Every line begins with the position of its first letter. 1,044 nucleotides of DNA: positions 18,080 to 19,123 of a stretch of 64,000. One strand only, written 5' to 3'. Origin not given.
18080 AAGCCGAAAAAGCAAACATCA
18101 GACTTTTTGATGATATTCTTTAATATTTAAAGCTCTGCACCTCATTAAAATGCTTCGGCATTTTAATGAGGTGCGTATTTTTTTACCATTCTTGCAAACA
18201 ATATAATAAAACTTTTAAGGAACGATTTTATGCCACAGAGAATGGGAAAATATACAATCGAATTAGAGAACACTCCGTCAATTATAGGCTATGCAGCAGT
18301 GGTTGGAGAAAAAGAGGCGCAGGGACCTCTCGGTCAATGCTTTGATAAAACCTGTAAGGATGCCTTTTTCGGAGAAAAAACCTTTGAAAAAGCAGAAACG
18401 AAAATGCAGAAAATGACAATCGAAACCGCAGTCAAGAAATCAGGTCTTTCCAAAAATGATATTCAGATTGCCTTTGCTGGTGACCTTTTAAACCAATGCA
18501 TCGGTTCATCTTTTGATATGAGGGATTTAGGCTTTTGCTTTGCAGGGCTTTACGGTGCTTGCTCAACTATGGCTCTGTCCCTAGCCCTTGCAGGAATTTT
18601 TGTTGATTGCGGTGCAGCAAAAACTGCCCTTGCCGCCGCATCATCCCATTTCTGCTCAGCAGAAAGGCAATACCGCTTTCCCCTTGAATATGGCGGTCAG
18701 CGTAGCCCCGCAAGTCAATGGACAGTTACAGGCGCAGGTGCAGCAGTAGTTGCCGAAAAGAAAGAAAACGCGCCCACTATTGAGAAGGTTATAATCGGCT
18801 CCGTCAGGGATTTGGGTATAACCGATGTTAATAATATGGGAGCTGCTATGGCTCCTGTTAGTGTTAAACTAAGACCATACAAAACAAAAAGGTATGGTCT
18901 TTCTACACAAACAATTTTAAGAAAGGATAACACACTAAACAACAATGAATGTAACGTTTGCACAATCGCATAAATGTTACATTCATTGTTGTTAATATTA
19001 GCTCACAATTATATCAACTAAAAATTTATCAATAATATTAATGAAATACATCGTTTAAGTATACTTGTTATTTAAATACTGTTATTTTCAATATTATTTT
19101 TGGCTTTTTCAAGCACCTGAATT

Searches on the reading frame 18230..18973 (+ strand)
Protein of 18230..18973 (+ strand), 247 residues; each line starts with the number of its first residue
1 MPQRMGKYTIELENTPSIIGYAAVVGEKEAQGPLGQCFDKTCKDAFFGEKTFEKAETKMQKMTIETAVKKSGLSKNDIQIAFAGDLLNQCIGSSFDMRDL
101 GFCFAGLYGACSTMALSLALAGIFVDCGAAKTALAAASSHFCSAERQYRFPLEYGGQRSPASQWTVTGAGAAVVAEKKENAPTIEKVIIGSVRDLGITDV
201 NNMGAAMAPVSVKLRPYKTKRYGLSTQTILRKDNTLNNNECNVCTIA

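Call 6: search_protein_families(library=pfam, proteins=[window:18230-18973:+], max_evalue=0.01)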
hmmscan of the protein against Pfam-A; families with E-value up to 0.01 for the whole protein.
window:18230-18973:+ (247 aa): 1 family
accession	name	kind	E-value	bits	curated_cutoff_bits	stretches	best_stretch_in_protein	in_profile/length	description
PF07451.17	SpoVAD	-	4.1e-83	279.3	22.1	1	6-213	1-207/329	Stage V sporulation protein AD (SpoVAD)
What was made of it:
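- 18230..18973 (+): Context: truncated spoVAD. The break with the SpoVAD profile is near 18870, which marks the left end of the inserted element. Call 6 (SpoVAD profile positions 1-207 of 329).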
